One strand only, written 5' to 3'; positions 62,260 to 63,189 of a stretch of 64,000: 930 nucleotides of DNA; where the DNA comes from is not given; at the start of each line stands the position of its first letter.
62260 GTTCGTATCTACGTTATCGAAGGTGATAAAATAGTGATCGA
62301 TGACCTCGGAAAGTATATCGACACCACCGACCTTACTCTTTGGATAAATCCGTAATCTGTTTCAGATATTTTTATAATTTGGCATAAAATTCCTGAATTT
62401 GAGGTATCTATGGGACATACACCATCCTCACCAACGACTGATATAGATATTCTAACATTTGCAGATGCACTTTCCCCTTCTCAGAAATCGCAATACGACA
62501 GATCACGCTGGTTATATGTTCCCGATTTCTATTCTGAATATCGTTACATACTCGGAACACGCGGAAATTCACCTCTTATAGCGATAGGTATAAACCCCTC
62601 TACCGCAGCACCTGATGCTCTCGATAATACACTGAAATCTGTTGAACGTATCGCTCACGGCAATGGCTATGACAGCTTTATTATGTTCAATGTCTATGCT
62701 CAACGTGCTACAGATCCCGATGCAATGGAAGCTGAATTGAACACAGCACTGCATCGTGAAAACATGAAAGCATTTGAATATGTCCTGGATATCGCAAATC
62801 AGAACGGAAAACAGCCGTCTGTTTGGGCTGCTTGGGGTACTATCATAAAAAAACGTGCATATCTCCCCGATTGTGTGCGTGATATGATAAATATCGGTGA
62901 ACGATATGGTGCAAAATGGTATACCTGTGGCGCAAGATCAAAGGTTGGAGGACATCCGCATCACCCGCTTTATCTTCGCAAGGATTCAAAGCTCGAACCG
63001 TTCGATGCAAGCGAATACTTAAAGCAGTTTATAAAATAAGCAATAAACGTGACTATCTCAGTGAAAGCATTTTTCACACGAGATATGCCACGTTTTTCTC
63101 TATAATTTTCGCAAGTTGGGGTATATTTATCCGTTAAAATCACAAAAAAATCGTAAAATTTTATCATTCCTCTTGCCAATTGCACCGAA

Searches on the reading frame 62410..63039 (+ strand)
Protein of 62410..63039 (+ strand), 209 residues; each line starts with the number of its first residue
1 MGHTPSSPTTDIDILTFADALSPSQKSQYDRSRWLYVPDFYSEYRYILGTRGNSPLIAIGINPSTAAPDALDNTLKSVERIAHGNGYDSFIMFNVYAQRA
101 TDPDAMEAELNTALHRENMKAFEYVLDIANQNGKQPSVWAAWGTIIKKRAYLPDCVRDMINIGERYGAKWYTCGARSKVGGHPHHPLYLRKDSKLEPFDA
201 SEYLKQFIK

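Call 50: search_protein_families(library=pfam, proteins=[window:62410-63039:+], max_evalue=0.001)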
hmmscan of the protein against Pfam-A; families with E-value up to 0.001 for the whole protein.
window:62410-63039:+ (209 aa): 1 family
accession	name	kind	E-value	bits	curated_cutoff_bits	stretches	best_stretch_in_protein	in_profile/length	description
PF07799.17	DUF1643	-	2.9e-31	108.7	22.5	1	45-187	1-134/134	Protein of unknown function (DUF1643)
